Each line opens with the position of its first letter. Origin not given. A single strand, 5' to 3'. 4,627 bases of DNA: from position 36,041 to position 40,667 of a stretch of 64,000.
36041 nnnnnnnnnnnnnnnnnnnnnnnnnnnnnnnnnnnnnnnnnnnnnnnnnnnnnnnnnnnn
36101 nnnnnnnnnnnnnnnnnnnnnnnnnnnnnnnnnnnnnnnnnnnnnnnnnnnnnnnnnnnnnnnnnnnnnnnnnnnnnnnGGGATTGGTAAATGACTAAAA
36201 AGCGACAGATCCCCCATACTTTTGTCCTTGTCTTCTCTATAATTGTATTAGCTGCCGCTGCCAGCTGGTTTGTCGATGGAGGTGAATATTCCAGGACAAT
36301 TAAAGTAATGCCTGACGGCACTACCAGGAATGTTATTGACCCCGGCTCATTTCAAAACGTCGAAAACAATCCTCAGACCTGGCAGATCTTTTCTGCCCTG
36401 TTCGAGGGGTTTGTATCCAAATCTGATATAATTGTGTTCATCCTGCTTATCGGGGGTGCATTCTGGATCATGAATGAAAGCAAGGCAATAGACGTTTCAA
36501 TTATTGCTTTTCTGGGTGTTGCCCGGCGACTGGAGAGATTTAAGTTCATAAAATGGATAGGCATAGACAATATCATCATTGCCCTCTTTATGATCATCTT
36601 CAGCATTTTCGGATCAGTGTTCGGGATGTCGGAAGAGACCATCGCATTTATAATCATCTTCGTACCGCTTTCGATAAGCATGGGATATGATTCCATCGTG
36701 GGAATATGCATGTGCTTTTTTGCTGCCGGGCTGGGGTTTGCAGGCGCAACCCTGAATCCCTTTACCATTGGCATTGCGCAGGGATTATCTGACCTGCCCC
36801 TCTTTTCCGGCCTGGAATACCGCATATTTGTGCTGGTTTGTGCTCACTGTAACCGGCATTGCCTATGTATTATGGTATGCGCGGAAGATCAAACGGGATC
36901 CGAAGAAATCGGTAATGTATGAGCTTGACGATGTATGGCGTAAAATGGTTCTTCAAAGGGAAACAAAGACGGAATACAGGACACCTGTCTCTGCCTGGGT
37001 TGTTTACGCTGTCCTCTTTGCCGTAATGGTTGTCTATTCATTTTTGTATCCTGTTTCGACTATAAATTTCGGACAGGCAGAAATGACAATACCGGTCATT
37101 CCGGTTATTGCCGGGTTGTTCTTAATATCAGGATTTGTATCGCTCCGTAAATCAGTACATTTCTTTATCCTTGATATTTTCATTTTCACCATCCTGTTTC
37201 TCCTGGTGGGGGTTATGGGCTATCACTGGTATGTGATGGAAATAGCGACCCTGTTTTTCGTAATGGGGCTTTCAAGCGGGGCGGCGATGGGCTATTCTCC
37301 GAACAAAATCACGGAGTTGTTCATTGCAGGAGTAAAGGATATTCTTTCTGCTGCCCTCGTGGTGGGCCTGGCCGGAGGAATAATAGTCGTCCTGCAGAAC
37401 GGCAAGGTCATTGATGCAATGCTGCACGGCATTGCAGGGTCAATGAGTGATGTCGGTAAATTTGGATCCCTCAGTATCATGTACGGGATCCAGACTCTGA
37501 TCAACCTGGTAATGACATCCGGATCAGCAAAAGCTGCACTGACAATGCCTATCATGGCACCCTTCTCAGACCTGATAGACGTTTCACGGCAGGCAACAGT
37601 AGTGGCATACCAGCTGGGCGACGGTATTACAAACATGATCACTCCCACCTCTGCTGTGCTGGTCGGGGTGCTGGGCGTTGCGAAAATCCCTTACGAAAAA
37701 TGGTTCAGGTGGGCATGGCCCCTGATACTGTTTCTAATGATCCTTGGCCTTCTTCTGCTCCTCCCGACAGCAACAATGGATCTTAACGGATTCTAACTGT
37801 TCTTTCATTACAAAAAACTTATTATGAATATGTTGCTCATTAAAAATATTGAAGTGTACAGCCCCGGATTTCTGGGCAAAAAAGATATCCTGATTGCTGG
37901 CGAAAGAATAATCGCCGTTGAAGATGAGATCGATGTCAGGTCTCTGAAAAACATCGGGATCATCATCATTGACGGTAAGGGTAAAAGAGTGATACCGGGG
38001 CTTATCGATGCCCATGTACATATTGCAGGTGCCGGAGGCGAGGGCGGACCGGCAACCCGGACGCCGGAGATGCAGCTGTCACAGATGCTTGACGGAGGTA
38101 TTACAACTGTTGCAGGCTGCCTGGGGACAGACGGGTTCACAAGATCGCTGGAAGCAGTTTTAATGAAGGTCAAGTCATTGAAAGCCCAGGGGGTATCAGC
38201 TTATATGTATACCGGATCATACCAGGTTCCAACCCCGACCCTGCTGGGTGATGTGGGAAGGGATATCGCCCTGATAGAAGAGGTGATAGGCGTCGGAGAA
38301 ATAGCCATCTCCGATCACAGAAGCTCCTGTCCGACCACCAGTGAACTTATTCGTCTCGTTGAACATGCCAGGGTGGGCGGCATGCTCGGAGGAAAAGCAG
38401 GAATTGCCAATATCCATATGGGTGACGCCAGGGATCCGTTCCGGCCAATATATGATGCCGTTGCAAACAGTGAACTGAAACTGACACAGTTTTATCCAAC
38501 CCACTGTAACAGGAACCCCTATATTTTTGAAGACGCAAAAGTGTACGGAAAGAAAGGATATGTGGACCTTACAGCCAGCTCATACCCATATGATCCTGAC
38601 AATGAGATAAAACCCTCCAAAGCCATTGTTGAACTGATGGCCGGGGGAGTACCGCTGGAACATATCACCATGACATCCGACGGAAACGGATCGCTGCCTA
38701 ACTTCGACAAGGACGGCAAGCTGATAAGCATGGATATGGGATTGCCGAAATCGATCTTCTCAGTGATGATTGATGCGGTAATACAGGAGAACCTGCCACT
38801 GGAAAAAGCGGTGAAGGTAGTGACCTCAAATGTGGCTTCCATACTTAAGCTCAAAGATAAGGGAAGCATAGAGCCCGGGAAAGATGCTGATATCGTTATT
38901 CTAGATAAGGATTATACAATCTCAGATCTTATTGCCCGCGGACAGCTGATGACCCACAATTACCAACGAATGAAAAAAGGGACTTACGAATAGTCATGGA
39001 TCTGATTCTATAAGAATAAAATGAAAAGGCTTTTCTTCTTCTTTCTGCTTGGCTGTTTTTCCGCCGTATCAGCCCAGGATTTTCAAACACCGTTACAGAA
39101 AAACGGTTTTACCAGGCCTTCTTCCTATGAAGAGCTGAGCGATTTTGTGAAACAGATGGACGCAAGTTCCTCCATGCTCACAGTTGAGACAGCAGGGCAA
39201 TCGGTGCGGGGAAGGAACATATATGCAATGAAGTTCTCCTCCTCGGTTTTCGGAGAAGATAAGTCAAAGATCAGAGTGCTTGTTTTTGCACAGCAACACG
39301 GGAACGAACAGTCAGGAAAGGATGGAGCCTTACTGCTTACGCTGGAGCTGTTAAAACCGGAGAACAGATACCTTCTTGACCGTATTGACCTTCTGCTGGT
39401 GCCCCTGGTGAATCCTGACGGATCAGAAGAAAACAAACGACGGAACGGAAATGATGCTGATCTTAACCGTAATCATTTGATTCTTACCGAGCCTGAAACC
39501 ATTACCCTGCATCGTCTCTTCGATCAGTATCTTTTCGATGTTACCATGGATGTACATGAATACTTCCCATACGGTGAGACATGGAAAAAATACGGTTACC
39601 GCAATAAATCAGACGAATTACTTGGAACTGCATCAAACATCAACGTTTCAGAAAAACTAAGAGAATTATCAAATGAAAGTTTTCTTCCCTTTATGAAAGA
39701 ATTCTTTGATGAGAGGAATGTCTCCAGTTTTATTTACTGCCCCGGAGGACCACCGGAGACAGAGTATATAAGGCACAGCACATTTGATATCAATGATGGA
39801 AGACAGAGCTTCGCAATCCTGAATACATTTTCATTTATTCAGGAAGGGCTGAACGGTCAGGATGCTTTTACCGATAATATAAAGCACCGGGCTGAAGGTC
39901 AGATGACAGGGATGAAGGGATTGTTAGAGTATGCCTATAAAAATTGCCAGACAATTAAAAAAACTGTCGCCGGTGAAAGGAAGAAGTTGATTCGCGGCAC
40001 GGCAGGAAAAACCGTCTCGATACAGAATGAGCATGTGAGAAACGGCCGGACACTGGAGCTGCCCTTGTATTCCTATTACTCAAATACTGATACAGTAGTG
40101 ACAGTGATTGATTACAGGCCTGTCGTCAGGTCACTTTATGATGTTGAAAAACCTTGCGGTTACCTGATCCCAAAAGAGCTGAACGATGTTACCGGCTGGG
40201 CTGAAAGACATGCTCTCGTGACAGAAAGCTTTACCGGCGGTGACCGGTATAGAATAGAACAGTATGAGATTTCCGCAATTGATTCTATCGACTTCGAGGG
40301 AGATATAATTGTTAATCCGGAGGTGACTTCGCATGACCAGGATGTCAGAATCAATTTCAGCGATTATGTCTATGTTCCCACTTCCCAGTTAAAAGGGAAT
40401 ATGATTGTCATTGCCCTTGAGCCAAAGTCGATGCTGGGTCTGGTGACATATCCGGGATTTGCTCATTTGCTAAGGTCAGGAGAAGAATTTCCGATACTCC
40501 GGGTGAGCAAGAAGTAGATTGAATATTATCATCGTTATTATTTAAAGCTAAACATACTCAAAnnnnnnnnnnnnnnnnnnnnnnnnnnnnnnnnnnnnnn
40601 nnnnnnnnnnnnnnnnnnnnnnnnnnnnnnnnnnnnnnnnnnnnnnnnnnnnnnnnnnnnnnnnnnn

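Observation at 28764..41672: SusC/SusD-headed operon built around cyanophycinase and isoaspartyl dipeptidase: candidate cyanophycin utilisation locus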

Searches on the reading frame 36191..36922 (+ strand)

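Call 4: search_protein_families(library=pfam, proteins=[window:36191-36922:+], max_evalue=0.01)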
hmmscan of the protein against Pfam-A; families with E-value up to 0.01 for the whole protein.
window:36191-36922:+ (243 aa): 1 family
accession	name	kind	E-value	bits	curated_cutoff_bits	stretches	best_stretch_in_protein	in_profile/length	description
PF03606.21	DcuC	-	6.1e-35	121.1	23.1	1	8-217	2-204/461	C4-dicarboxylate anaerobic carrier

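Call 5: search_protein_families(library=ncbifam, proteins=[window:36191-36922:+], max_evalue=0.01)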
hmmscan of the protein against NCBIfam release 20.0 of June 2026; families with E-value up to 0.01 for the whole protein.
window:36191-36922:+ (243 aa): 1 family
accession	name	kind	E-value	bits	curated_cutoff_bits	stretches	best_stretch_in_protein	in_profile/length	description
NF008611.1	PRK11588.1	equivalog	3.9e-39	134.7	500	1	7-218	1-225/492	putative basic amino acid antiporter YfcC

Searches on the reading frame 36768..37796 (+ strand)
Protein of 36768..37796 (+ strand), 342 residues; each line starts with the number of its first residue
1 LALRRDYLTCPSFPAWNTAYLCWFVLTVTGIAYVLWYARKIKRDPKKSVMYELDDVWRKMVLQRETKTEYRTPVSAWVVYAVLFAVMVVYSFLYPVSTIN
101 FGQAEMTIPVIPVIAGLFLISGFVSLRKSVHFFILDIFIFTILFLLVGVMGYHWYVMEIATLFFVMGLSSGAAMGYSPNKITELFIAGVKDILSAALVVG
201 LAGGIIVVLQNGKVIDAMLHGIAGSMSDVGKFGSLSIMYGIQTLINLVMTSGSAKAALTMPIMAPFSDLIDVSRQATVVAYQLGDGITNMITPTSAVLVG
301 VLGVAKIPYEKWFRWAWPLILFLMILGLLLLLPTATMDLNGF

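Call 4: search_protein_families(library=pfam, proteins=[window:36768-37796:+], max_evalue=0.01)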
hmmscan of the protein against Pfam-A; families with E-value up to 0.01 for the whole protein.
window:36768-37796:+ (342 aa): 2 families
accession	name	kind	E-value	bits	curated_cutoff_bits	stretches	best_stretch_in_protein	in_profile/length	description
PF03606.21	DcuC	-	1.9e-54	185.4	23.1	1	20-332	199-457/461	C4-dicarboxylate anaerobic carrier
PF03806.19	ABG_transport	-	1.3e-07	30.7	27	1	156-306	300-454/502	AbgT putative transporter family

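Call 5: search_protein_families(library=ncbifam, proteins=[window:36768-37796:+], max_evalue=0.01)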
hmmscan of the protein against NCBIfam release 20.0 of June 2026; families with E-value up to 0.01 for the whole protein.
window:36768-37796:+ (342 aa): 1 family
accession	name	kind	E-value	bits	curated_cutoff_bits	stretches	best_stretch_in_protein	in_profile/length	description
NF008611.1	PRK11588.1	equivalog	2e-60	204.9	500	2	130-337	271-489/492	putative basic amino acid antiporter YfcC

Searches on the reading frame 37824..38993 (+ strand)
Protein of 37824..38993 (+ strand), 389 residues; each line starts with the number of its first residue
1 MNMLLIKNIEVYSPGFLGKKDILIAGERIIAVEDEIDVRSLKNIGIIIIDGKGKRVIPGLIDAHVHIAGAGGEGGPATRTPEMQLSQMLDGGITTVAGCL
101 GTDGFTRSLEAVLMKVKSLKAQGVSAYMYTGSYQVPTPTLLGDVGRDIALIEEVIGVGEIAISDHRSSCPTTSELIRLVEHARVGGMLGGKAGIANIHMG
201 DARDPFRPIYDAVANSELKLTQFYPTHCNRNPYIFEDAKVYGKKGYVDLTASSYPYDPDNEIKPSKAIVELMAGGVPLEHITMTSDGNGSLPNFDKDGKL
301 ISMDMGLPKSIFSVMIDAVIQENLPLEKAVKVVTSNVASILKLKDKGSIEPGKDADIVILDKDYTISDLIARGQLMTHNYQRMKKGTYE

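Call 4: search_protein_families(library=pfam, proteins=[window:37824-38993:+], max_evalue=0.01)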
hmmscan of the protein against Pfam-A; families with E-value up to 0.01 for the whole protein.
window:37824-38993:+ (389 aa): 2 families
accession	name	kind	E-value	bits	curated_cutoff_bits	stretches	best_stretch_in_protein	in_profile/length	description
PF07969.17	Amidohydro_3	-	5.9e-18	66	29.7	2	321-364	404-448/472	Amidohydrolase family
PF01979.26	Amidohydro_1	-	4.8e-17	62.7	25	2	270-371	237-340/345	Amidohydrolase family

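Call 5: search_protein_families(library=ncbifam, proteins=[window:37824-38993:+], max_evalue=0.01)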
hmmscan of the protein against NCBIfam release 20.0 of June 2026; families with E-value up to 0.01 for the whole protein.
window:37824-38993:+ (389 aa): 69 families (the best 25 are shown)
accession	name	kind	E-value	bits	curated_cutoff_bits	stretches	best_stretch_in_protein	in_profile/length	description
TIGR01975.1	isoAsp_dipep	equivalog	2e-142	475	331.25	1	4-389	2-389/389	beta-aspartyl-peptidase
NF002668.0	PRK02382.1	equivalog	2.7e-19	69.2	452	2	295-364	303-374/436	dihydroorotase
TIGR03178.1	allantoinase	equivalog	1.7e-18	66.7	357.85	2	284-366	305-391/441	allantoinase AllB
NF006689.0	PRK09237.1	equivalog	9.3e-17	60.6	371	2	3-107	4-102/383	amidohydrolase/deacetylase family metallohydrolase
NF006688.0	PRK09236.1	equivalog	9.2e-16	57.6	535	2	1-128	1-121/444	dihydroorotase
TIGR00857.1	pyrC_multi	subfamily_domain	4.5e-15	55.5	279.05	2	19-134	5-112/412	dihydroorotase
NF004839.0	PRK06189.1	equivalog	6.1e-15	54.8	631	2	4-71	5-67/451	allantoinase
NF006559.0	PRK09060.1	equivalog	2.4e-14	52.5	482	2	4-124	7-119/444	dihydroorotase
NF006837.0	PRK09357.1-2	equivalog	2.5e-14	52.7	575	1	3-120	2-113/428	dihydroorotase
NF006056.0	PRK08204.1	subfamily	2.9e-14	52.7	391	2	15-67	20-67/449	hypothetical protein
NF011990.0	PRK15446.2-6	subfamily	1.2e-13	50.5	233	2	308-374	310-380/390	alpha-D-ribose 1-methylphosphonate 5-triphosphate diphosphatase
NF005751.0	PRK07575.1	equivalog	1.4e-13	50.1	529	2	2-127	3-122/440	dihydroorotase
NF005960.0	PRK08044.1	equivalog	1.9e-13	49.9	688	2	309-364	339-395/453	allantoinase AllB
TIGR02318.1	phosphono_phnM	equivalog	1.5e-12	47.1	390.55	1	319-375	315-374/376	phosphonate metabolism protein PhnM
TIGR02033.1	D-hydantoinase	equivalog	3.2e-12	46.1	393.25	2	5-70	2-63/454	dihydropyrimidinase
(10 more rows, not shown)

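Call 75: search_solved_structures(query=window:37824-38993:+, max_evalue=1e-30)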
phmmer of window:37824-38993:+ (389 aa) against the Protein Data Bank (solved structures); distinct sequences matched with E-value up to 1e-30: 9.
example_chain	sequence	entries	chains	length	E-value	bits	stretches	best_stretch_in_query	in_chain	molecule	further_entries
7cf6_B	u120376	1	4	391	6.6e-96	325.2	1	4-377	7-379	Isoaspartyl dipeptidase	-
7cdh_X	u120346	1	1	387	7.6e-96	325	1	5-377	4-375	Isoaspartyl dipeptidase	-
5xgw_A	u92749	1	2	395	5.2e-91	309.1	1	3-389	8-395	Isoaspartyl dipeptidase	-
5xgx_A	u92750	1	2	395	1.4e-90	307.7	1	3-389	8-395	Isoaspartyl dipeptidase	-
1onw_A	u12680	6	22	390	1.8e-89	304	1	4-389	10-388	Isoaspartyl dipeptidase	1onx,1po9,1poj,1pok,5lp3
2aqo_A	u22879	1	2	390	4.4e-89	302.7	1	4-389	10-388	Isoaspartyl dipeptidase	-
2aqv_A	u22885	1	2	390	5.8e-89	302.3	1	4-389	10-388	Isoaspartyl dipeptidase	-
1ybq_A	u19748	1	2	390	8.2e-89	301.8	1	4-389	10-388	Isoaspartyl dipeptidase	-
8dqn_A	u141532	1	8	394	2e-88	300.6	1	3-389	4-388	Isoaspartyl dipeptidase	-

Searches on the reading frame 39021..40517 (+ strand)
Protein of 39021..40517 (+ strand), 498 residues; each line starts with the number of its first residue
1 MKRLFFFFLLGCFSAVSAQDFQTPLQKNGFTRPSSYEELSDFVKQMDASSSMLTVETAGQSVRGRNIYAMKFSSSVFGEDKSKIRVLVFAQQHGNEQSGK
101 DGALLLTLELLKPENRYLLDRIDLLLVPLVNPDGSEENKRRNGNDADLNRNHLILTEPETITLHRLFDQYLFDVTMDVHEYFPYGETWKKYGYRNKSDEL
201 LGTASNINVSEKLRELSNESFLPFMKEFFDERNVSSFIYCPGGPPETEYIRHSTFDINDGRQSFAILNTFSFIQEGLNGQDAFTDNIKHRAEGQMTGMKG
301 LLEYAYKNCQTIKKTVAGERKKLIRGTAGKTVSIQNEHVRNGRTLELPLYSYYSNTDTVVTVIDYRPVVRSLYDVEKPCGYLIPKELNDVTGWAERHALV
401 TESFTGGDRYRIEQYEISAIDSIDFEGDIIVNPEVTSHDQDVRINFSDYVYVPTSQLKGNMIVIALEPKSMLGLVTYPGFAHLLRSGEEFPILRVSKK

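Call 4: search_protein_families(library=pfam, proteins=[window:39021-40517:+], max_evalue=0.01)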
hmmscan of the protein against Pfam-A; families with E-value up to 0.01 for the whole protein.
window:39021-40517:+ (498 aa): 3 families
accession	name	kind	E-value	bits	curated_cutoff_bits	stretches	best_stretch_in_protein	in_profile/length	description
PF00246.29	Peptidase_M14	-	3.8e-18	66.5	21.6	1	42-152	4-133/286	Zinc carboxypeptidase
PF10994.13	DUF2817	-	0.0008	19.4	23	1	63-158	31-124/341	Protein of unknown function (DUF2817)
PF24827.1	AstE_AspA_cat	-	0.0074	16.3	25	0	85-150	4-62/192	Succinylglutamate desuccinylase/Aspartoacylase catalytic domain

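Call 5: search_protein_families(library=ncbifam, proteins=[window:39021-40517:+], max_evalue=0.01)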
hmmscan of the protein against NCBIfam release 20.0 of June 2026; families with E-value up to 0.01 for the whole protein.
window:39021-40517:+ (498 aa): 2 families
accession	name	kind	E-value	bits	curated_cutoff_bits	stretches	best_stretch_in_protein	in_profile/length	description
NF052223.1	ActylOrnDeactShew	equivalog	4.2e-05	22.9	400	1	66-153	47-129/269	N-acetyl-ornithine deacetylase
NF007897.0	PRK10602.1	equivalog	0.0003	19.9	157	1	81-152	37-101/237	murein tripeptide amidase MpaA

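Call 35: search_solved_structures(query=window:39021-40517:+, max_evalue=0.01)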
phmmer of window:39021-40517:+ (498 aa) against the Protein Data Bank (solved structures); distinct sequences matched with E-value up to 0.01: 8.
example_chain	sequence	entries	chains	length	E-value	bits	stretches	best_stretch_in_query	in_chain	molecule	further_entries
3l2n_A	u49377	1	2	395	1.1e-06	31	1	30-202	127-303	Peptidase M14, carboxypeptidase A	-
4a37_A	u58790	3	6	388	1.5e-05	27.3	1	57-179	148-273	METALLO-CARBOXYPEPTIDASE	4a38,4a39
1jqg_A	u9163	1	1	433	0.00022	23.5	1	23-135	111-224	carboxypeptidase A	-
3mn8_A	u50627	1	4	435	0.00027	23.2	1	34-143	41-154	LP15968p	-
2nsm_A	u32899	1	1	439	0.0013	20.9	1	47-140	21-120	Carboxypeptidase N catalytic chain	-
1h8l_A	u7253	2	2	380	0.0023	20.1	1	49-179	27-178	CARBOXYPEPTIDASE GP180 RESIDUES 503-882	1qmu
2c1c_A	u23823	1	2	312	0.0036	19.4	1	49-136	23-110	CARBOXYPEPTIDASE B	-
4b6z_A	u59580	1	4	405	0.0076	18.4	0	54-179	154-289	FAMILY M14 UNASSIGNED PEPTIDASE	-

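Call 44: search_protein_families(library=ncbifam, proteins=[window:39021-40517:+], max_evalue=0.001)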
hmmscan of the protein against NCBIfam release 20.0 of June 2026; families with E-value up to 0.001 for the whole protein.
window:39021-40517:+ (498 aa): 2 families
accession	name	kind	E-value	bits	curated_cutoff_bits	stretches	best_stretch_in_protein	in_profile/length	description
NF052223.1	ActylOrnDeactShew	equivalog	4.2e-05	22.9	400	1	66-153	47-129/269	N-acetyl-ornithine deacetylase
NF007897.0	PRK10602.1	equivalog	0.0003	19.9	157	1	81-152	37-101/237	murein tripeptide amidase MpaA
